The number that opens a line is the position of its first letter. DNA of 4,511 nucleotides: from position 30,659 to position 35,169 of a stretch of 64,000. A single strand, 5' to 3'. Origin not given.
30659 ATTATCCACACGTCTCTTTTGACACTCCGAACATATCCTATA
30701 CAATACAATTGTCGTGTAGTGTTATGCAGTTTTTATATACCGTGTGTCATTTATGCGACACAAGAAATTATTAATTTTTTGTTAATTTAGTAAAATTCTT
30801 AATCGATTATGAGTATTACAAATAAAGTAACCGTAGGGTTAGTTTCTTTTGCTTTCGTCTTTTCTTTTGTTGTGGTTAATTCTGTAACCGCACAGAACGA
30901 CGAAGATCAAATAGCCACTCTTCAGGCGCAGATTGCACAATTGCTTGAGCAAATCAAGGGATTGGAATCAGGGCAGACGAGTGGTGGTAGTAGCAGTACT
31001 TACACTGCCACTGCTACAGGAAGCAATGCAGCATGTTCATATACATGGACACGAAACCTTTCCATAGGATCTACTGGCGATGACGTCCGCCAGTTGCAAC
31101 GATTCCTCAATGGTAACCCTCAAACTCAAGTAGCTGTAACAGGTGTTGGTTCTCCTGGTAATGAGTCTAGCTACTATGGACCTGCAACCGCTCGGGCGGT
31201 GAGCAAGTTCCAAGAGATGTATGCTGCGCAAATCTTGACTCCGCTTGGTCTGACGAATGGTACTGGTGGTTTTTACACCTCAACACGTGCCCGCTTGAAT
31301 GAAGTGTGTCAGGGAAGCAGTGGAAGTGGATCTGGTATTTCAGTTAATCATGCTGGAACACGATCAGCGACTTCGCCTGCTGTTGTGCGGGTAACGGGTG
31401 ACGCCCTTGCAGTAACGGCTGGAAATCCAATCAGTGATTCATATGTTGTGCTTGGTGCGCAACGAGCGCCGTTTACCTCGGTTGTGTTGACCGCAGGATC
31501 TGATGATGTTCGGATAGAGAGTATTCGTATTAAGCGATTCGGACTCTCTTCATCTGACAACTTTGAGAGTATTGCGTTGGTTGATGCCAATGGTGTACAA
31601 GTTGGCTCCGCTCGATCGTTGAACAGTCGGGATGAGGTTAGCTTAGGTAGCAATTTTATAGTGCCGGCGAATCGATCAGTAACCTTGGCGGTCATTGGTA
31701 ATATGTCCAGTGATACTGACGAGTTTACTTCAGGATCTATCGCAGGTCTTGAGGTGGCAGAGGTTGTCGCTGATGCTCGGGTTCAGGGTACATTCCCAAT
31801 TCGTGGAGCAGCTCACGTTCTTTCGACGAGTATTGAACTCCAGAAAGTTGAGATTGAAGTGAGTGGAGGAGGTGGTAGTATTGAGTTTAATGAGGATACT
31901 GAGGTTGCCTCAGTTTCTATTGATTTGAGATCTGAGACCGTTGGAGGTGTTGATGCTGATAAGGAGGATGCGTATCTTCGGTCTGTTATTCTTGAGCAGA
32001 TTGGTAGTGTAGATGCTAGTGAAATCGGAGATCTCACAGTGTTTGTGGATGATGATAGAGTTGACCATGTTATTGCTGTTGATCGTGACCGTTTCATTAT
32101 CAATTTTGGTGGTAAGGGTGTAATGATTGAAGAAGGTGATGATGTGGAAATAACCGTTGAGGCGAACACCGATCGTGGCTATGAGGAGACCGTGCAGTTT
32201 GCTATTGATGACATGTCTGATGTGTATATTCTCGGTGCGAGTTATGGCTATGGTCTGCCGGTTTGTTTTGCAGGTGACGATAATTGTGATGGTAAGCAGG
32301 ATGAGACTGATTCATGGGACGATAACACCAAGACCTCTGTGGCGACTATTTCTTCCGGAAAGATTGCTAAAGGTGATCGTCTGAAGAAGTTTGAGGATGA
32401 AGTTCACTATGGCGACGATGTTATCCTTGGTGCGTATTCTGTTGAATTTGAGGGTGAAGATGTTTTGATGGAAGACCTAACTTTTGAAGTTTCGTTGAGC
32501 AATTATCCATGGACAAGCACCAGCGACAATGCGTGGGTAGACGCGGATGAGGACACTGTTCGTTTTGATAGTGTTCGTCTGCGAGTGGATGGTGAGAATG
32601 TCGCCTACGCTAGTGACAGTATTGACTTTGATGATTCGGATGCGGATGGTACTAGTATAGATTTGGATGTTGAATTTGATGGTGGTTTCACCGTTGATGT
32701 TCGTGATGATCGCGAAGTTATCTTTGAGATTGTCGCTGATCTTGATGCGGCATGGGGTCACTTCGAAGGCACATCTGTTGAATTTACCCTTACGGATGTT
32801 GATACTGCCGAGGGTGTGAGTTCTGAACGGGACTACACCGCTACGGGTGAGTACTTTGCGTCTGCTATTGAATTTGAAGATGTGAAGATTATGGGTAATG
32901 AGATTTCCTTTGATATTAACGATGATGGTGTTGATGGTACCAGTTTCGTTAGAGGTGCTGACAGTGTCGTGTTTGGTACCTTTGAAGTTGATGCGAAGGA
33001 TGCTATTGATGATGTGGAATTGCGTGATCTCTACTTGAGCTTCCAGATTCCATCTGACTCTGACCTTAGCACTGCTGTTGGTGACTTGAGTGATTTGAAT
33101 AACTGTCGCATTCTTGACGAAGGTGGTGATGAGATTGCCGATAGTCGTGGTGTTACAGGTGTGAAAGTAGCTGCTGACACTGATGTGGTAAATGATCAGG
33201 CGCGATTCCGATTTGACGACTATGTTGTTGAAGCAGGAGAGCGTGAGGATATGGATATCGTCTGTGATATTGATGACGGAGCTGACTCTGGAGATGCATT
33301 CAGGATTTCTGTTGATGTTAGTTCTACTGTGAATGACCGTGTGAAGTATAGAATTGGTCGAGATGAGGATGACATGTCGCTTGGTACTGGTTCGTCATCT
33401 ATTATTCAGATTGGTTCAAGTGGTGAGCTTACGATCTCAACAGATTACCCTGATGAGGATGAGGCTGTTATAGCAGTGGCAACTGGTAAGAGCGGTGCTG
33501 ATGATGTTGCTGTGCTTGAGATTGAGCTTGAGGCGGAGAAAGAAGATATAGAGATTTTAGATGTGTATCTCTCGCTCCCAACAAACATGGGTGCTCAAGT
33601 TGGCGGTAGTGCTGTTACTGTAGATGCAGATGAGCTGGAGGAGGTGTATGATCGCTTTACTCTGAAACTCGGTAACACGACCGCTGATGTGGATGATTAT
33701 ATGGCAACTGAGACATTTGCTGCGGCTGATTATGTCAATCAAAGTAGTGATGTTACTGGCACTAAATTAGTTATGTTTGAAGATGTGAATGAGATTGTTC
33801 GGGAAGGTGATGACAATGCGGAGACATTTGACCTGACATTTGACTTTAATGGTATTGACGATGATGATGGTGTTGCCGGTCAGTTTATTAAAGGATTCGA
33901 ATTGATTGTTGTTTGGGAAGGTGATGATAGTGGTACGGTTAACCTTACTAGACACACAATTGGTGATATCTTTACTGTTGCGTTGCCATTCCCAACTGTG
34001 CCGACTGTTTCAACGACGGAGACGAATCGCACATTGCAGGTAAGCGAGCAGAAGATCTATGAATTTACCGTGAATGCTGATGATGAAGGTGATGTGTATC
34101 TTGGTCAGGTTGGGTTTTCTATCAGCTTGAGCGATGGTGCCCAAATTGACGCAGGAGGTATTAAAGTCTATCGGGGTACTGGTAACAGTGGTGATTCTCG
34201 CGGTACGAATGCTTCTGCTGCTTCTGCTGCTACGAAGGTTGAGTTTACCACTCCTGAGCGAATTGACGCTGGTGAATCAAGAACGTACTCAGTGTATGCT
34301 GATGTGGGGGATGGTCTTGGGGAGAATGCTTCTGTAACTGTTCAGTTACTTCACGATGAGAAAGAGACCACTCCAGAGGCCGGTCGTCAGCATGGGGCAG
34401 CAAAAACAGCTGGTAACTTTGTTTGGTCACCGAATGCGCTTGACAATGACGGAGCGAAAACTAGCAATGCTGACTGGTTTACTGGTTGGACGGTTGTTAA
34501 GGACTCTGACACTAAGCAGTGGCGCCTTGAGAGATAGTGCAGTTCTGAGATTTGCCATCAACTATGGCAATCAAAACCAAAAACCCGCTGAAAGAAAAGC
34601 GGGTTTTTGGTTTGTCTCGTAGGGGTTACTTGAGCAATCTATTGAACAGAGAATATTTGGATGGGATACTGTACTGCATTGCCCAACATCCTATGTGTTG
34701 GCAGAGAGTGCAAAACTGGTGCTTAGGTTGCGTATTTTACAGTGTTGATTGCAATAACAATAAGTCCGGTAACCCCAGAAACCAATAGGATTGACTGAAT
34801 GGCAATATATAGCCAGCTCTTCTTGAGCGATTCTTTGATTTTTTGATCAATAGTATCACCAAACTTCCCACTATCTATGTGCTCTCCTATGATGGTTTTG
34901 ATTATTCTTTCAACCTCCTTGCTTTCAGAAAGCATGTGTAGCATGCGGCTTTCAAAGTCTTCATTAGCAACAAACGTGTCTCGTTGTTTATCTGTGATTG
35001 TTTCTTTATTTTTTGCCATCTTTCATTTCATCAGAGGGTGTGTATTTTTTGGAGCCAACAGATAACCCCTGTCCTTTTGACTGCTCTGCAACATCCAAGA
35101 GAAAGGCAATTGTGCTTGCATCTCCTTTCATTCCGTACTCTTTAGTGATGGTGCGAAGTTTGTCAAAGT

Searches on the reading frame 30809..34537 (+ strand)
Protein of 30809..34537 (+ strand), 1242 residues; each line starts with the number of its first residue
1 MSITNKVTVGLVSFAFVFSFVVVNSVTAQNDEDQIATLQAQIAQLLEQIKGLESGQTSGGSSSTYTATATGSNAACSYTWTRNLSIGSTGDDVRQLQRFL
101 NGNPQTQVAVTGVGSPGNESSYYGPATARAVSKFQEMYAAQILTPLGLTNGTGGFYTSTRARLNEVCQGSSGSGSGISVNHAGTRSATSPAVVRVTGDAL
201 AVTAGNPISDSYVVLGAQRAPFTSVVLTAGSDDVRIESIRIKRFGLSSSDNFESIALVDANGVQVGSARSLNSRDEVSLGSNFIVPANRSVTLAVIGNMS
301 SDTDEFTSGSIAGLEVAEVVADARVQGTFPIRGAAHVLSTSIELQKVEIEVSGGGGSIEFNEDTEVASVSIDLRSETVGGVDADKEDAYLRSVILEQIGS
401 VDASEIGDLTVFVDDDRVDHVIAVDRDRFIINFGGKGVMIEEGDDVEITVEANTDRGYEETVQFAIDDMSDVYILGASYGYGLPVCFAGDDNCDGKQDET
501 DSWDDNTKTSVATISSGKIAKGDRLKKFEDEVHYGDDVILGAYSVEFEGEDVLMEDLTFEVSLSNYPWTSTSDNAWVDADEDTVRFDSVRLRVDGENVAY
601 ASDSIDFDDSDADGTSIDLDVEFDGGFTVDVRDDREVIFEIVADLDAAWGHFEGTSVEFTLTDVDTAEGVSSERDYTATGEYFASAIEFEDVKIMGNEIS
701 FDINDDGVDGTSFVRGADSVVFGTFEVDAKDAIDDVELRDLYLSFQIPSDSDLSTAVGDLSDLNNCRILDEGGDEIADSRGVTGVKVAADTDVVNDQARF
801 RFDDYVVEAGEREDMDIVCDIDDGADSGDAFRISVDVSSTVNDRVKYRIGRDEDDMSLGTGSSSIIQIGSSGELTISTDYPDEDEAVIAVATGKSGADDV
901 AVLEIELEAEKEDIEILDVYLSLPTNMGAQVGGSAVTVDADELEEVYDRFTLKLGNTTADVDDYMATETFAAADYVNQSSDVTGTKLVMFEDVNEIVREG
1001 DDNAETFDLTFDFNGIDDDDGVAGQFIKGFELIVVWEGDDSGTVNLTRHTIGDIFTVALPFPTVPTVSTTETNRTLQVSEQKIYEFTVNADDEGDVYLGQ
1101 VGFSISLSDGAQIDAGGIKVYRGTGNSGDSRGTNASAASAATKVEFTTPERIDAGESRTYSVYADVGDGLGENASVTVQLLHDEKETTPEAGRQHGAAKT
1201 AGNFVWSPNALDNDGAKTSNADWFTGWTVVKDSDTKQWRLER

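Call 9: search_protein_families(library=pfam, proteins=[window:30809-34537:+], max_evalue=1)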
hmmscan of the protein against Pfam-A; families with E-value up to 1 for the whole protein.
window:30809-34537:+ (1242 aa): 4 families
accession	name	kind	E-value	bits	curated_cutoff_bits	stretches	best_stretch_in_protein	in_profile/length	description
PF01471.23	PG_binding_1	-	4.8e-05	23.9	23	1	89-138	1-41/57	Putative peptidoglycan binding domain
PF04977.20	DivIC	-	0.023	14.9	28.9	1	11-54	2-45/80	Septum formation initiator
PF25785.1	TPR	-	0.11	13.3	27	0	958-998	49-89/110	Nucleoprotein TPR-like domain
PF14282.11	FlxA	-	0.12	13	26.3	1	26-55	10-39/101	FlxA-like protein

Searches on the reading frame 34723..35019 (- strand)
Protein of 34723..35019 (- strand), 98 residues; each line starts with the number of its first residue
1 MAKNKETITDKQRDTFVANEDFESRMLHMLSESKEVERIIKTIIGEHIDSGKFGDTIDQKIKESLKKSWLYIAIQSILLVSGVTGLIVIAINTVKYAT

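Call 9: search_protein_families(library=pfam, proteins=[window:34723-35019:-], max_evalue=1)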
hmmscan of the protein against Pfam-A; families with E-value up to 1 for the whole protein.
window:34723-35019:- (98 aa): 0 families

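Call 10: search_protein_families(library=padloc, proteins=[window:34723-35019:-], max_evalue=1)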
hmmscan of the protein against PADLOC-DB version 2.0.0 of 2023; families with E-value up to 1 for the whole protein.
window:34723-35019:- (98 aa): 1 family
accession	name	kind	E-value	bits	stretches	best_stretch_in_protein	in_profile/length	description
PDLC01915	CARF6--CARF_CARF_CARF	-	0.021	12.3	1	4-47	10-53/297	-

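Call 11: search_protein_families(library=ncbifam, proteins=[window:34723-35019:-], max_evalue=1)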
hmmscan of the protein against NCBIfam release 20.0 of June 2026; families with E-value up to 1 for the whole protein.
window:34723-35019:- (98 aa): 0 families

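Call 50: find_homologous_proteins(query=A5, max_evalue=0.01)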
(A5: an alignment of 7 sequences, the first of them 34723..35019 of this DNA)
Query A5 (7 sequences) (98 aa, profile of the alignment): 12 proteins with E <= 0.01 among 569 candidates.
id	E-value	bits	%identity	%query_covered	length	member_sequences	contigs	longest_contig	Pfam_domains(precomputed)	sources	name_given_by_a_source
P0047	1.9e-34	135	42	88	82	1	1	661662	-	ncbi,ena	-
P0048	9.5e-31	123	40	87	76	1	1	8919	-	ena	-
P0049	1.0e-28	117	39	91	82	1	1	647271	-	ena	-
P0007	2.3e-26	109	100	100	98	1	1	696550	-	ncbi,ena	-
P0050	5.3e-26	108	22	95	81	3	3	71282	-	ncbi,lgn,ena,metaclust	metaclust:\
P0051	4.5e-24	102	40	87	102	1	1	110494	-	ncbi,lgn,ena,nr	ncbi:MAG: hypothetical protein OYG31_00715 [Candidatus Kaiserbacteria bacterium]|nr:hypothetical pro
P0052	6.8e-17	79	30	31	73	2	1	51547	-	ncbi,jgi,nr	ncbi:MAG: hypothetical protein OXB96_01130 [Candidatus Kaiserbacteria bacterium]|nr:hypothetical pro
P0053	3.3e-14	70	23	54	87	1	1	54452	-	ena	-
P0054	1.8e-12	65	40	82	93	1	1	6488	-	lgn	-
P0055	1.4e-10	59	34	76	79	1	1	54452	-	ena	-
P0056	6.1e-9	53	-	-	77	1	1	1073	-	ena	-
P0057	2.7e-3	35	-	-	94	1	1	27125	-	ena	-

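Call 70: find_encoding_contigs(protein=P0049, flank=4000, max_places=2)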
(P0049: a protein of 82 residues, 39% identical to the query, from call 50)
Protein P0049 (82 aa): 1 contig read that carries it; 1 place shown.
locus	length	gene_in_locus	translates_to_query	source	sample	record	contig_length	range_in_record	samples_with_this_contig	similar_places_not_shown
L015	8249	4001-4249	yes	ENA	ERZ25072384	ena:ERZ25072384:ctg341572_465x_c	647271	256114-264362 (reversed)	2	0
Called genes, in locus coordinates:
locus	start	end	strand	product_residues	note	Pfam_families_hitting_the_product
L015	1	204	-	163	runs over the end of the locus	PF07963:N_methyl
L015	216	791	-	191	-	PF07963:N_methyl (weak)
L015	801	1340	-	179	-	PF07963:N_methyl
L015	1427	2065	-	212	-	PF18186:SLATT_4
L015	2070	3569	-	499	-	PF18144:SMODS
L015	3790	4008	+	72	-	-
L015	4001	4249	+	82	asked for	-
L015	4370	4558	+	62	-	-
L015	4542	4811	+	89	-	-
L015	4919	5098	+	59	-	-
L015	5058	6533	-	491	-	-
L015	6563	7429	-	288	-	PF00226:DnaJ, PF01556:DnaJ_C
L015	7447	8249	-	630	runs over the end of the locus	PF00012:HSP70, PF06723:MreB_Mbl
